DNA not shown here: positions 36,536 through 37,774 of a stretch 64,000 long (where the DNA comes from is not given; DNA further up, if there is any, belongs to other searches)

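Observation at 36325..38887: Stand-alone SWIM zinc-finger gene plus a 313-aa partner, convergent with a cytoplasmic papain-like peptidase-TerB fusion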

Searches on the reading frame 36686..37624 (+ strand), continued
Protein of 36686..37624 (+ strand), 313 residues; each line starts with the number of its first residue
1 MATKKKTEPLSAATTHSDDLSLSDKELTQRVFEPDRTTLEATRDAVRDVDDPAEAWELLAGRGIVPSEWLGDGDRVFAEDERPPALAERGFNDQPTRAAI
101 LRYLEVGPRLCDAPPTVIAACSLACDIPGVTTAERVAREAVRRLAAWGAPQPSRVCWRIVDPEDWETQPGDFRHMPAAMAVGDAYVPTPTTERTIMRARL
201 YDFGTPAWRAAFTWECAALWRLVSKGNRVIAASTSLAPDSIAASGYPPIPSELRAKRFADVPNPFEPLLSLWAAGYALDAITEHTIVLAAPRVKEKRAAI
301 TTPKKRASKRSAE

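Call 47: find_encoding_contigs(protein=P0159, flank=6000, max_places=3)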
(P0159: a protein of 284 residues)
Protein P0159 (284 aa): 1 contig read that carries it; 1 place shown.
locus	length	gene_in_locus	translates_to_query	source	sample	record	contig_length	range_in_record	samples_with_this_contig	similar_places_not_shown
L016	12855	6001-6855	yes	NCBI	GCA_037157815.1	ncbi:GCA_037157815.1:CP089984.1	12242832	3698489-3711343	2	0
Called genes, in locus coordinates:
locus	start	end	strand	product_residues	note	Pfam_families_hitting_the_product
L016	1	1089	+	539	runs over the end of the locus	PF08308:PEGA (weak)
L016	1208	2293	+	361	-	PF00144:Beta-lactamase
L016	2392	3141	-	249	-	PF05988:DUF899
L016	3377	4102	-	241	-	-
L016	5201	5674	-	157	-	PF28046:PraA_PraB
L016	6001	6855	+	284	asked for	-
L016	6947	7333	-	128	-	PF12893:Lumazine_bd_2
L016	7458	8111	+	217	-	PF00440:TetR_N, PF16859:TetR_C_11 (weak), PF16925:TetR_C_13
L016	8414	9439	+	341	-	PF01764:Lipase_3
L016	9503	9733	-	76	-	PF20540:DUF6755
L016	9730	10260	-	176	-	PF00355:Rieske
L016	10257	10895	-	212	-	PF00037:Fer4 (faint), PF12797:Fer4_2 (weak), PF12837:Fer4_6 (faint), PF13187:Fer4_9 (faint), PF13237:Fer4_10 (faint), PF14697:Fer4_21 (faint), PF12838:Fer4_7 (weak), PF13247:Fer4_11, +2 more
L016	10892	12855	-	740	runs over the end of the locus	PF04879:Molybdop_Fe4S4, PF00384:Molybdopterin, PF01568:Molydop_binding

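Call 48: list_cluster_members(proteins=[P0159, P0166, P0170, P0172, P0182, P0208, P0285, P0157, P0223, P0201])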
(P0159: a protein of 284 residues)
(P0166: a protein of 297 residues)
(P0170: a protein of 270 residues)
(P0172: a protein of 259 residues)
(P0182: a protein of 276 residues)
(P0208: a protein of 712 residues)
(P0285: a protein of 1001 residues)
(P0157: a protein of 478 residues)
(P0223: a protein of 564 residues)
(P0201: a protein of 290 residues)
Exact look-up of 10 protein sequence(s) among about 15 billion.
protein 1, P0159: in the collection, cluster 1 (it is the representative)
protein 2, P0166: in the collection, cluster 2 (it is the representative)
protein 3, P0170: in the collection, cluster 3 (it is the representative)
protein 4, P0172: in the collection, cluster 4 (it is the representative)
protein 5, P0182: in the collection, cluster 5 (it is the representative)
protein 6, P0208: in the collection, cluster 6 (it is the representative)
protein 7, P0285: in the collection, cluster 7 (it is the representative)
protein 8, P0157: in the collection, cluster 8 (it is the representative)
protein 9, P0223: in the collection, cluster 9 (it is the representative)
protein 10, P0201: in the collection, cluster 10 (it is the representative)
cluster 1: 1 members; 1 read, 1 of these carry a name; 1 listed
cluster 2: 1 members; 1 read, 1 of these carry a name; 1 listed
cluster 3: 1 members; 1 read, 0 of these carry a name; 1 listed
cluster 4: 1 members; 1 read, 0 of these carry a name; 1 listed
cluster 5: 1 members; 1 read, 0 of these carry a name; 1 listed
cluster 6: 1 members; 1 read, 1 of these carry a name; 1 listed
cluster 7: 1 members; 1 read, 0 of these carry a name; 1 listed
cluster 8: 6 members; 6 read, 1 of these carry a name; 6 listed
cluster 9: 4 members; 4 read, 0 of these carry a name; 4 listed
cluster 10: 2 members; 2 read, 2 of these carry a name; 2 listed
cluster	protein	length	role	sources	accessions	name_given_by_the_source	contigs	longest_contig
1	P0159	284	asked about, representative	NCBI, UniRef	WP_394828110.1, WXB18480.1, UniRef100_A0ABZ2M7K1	hypothetical protein [Pendulispora albinea] | Uncharacterized protein n=1 Tax=Pendulispora albinea TaxID=2741071 RepID=A0ABZ2M7K1_9BACT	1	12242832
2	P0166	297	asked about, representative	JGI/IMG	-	hypothetical protein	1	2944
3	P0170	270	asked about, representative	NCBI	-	-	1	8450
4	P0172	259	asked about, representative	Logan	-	-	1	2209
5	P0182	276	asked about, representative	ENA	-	-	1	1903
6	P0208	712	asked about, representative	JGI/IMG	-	uncharacterized protein (TIGR02996 family)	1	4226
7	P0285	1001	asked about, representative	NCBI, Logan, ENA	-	-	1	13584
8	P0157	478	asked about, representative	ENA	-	-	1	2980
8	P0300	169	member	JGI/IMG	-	hypothetical protein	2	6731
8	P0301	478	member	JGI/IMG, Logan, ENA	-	-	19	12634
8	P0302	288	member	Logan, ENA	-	-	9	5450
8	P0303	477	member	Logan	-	-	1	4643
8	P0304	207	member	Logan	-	-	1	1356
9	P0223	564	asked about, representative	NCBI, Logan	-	-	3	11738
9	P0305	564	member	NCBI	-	-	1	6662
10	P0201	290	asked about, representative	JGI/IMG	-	hypothetical protein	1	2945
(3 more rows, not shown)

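Call 72: fold_search(model_id=the predicted structure, library=pdb)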
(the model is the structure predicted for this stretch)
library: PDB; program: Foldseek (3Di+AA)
matches with E <= 10: 29; with E <= 0.001: 0
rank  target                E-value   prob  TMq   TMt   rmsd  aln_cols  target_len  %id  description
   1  2obm                  1.8e+00  0.04  0.09  0.08  17.2        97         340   15  Structural and biochemical analysis of a prototypical ATPase from the type III secretion system of pathogenic bacteria (released 2007-01-30)
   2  9l5x_C                1.8e+00  0.02  0.12  0.13  16.9       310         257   10  Crystal structure of Klebsiella pneumoniae Enoyl-Acyl Carrier Protein Reductase (FabI) in complex with Triclosan (released 2025-10-15)
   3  2obl                  2.6e+00  0.03  0.09  0.08  17.4        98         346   12  Structural and biochemical analysis of a prototypical ATPase from the type III secretion system of pathogenic bacteria (released 2007-01-30)
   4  5ar2_B                4.5e+00  0.01  0.12  0.13  16.4       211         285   15  RIP2 Kinase Catalytic Domain (1 - 310) (released 2015-10-21)
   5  5xge                  5.3e+00  0.02  0.10  0.06   9.3        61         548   15  Crystal structure of the PAS-GGDEF-EAL domain of PA0861 from Pseudomonas aeruginosa in complex with cyclic di-GMP (released 2017-12-20)
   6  5ybh_A                5.3e+00  0.01  0.08  0.07  18.5       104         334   10  Structural of the highly conserved ATPase from type III secretion system of bacterial pathogens (released 2018-06-20)
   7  9l08_A                5.9e+00  0.01  0.12  0.12  19.6       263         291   13  Cyclic Trimer of Helix-Linked Cytochrome c555 (released 2025-05-28)
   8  7zud_A                6.3e+00  0.01  0.08  0.12  18.2       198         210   11  Crystal structure of HIV-1 capsid IP6-CPSF6 complex (released 2022-07-27)
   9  2nty_B                6.3e+00  0.01  0.10  0.10  15.7       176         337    8  Rop4-GDP-PRONE8 (released 2007-01-23)
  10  5b0o_B                6.6e+00  0.01  0.09  0.06  19.7       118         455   15  Structure of the FliH-FliI complex (released 2016-03-23)
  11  6gw6_B                6.6e+00  0.01  0.09  0.14  15.6       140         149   15  Structure of the Pseudomonas putida RES-Xre toxin-antitoxin complex (released 2018-10-24)
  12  5jrq_A                7.0e+00  0.01  0.11  0.13  13.9       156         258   11  BRAFV600E Kinase Domain In Complex with Chemically Linked Vemurafenib Inhibitor VEM-6-VEM (released 2016-09-14)
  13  5ybi_A                7.8e+00  0.01  0.08  0.08  20.3       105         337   11  Structure of the bacterial pathogens ATPase with substrate AMPPNP (released 2018-06-20)
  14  7oya_O1               7.8e+00  0.01  0.11  0.15   9.8        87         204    9  Cryo-EM structure of the 1 hpf zebrafish embryo 80S ribosome (released 2022-07-13)
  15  7v9o                  7.8e+00  0.01  0.10  0.05  18.6       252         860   13  Crystal structure of the lanthipeptide zinc-metallopeptidase EryP mutant E802R from saccharopolyspora erythraea (released 2022-05-11)
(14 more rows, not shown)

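Call 83: search_dna_similar(query=window:36686-37624:+, collection=plasmids, mode=protein, max_evalue=0.001, max_rows=15)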
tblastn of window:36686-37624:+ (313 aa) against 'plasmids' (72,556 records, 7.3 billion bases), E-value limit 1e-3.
No match.

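Call 89: search_solved_structures(query=A2, max_evalue=1)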
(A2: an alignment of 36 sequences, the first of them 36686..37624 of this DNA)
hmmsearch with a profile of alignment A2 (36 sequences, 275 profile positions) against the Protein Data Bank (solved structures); distinct sequences matched with E-value up to 1: 0.

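Call 92: find_encoding_contigs(protein=P0195, flank=8000, max_places=3)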
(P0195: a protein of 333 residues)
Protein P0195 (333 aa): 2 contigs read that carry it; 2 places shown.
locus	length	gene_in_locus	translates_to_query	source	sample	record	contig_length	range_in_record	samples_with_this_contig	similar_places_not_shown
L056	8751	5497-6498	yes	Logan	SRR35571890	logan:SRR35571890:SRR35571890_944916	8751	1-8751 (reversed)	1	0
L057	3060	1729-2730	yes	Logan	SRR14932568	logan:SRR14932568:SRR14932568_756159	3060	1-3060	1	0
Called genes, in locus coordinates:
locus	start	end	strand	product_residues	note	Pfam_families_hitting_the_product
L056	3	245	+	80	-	?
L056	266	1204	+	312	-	PF24758:LRR_At5g56370 (faint)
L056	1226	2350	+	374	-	PF14397:ATPgrasp_ST (faint), PF14398:ATPgrasp_YheCD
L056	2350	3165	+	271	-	PF00884:Sulfatase (weak)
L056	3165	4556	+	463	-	PF04055:Radical_SAM, PF06969:HemN_C (weak)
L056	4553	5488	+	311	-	-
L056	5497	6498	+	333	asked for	-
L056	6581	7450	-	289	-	PF00027:cNMP_binding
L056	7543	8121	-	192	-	PF01949:Endo_dU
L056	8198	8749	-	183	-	?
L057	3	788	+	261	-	?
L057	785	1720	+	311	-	-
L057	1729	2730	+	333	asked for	-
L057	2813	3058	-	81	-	?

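Call 96: predict_structure(alignment_id=A6)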
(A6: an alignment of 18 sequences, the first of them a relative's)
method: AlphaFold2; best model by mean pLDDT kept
length: 285 residues; sequences in the alignment: 18
mean_pLDDT: 90.8   pTM: 0.90
mean pLDDT of the five models: 90.8, 88.8, 88.6, 88.0, 82.1
residues with pLDDT >= 90: 214; 70-90: 61; 50-70: 7; < 50: 3
segments of 3 or more residues with pLDDT < 50: none
pLDDT, mean of each block of 10 residues (from residue 1): 83 97 96 95 92 93 93 91 89 80 96 96 97 93 95 95 97 96 96 88 86 73 87 90 86 96 97 88 51
secondary structure, 60 per line:
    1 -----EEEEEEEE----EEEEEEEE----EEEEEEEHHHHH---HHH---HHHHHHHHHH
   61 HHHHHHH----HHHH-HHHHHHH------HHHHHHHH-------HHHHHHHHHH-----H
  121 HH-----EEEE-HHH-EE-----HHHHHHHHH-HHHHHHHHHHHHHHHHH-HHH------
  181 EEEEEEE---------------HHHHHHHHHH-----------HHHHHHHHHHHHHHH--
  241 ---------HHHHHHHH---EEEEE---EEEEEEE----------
elements in order: E6-13 E18-25 E30-36 H37-41 H51-67 H72-75 H77-83 H90-97 H105-114 E128-131 H144-152 H154-170 E181-187 H203-212 H224-238 H250-257 E261-265 E269-275

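Call 109: list_cluster_members(proteins=[P0152, P0153, P0154, P0155, P0156, P0158, P0160, P0161, P0163, P0195])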
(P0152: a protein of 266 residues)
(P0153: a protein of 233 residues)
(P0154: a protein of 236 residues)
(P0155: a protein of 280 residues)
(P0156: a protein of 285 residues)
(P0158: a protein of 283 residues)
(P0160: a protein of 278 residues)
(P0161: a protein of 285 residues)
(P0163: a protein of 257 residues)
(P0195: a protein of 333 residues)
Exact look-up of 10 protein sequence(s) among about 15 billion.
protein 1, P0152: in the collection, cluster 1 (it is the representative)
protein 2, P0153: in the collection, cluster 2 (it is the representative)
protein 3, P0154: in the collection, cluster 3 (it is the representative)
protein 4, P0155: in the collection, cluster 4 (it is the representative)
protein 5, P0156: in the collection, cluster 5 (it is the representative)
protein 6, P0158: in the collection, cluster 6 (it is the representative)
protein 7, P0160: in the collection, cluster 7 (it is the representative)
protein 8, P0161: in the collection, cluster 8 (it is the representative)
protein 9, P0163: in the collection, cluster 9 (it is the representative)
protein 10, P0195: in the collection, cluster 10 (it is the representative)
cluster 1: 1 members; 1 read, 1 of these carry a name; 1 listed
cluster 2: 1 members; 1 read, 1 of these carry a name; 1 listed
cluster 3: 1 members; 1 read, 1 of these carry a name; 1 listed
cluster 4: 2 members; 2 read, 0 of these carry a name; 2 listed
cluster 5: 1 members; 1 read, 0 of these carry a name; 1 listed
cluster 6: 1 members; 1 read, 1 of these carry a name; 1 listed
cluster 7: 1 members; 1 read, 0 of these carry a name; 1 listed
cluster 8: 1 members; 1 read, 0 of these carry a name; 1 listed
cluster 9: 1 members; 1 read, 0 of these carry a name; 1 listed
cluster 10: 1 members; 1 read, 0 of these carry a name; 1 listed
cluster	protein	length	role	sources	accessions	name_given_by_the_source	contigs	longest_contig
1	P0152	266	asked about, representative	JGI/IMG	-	hypothetical protein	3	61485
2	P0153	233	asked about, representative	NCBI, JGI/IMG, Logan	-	hypothetical protein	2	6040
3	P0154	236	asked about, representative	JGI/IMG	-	hypothetical protein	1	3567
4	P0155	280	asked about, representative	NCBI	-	-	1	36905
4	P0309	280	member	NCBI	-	-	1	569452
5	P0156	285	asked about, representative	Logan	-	-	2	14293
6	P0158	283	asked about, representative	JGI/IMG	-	hypothetical protein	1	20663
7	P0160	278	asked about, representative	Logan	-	-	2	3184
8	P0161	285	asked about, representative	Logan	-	-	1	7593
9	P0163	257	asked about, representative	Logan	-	-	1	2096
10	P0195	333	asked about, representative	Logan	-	-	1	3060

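Call 110: find_encoding_contigs(protein=P0152, flank=7000, max_places=3)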
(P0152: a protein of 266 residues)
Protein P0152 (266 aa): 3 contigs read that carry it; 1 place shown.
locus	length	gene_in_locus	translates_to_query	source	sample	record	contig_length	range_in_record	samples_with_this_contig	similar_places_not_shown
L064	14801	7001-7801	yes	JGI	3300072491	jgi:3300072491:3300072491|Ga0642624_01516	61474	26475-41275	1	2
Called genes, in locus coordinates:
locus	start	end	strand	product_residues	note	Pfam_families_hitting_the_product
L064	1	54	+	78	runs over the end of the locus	-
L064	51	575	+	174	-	-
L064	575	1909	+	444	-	PF00145:DNA_methylase (weak)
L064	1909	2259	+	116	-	-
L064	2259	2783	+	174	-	PF07505:DUF5131 (weak)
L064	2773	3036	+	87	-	-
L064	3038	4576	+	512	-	PF22022:Phage_int_M (faint), PF00589:Phage_integrase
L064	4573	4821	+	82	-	-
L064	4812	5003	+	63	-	-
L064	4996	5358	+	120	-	PF01396:Zn_ribbon_Top1, PF11672:DUF3268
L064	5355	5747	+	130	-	-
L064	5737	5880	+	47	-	-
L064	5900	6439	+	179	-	-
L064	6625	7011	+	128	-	-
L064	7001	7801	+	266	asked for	-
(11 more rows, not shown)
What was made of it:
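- One member lies in a prophage-like region (call 110).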

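Call 111: search_dna_similar(query=P0152, collection=phages, mode=protein, max_evalue=0.001, max_rows=15)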
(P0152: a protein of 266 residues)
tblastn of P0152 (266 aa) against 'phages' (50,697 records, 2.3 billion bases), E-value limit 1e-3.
No match.

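Call 112: search_dna_similar(query=window:36686-37624:+, collection=phages, mode=protein, max_evalue=0.001, max_rows=15)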
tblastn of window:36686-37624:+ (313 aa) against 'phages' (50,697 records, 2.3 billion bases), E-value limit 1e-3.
No match.
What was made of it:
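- The 313 protein has no match in plasmid or phage collections (calls 83, 111, 112).
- Tried and rejected: The 313-aa protein had no match in plasmid or phage collections, and P0152 had none in phages (calls 83, 111, 112).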

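Call 113: search_protein_families(library=phrogs, proteins=[window:36686-37624:+, P0152, P0014, P0159], max_evalue=0.01)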
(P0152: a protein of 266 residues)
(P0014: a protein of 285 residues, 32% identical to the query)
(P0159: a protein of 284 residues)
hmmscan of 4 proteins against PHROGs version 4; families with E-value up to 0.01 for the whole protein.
window:36686-37624:+ (313 aa): 0 families

P0152 (266 aa): 0 families

P0014 (285 aa): 0 families

P0159 (284 aa): 0 families
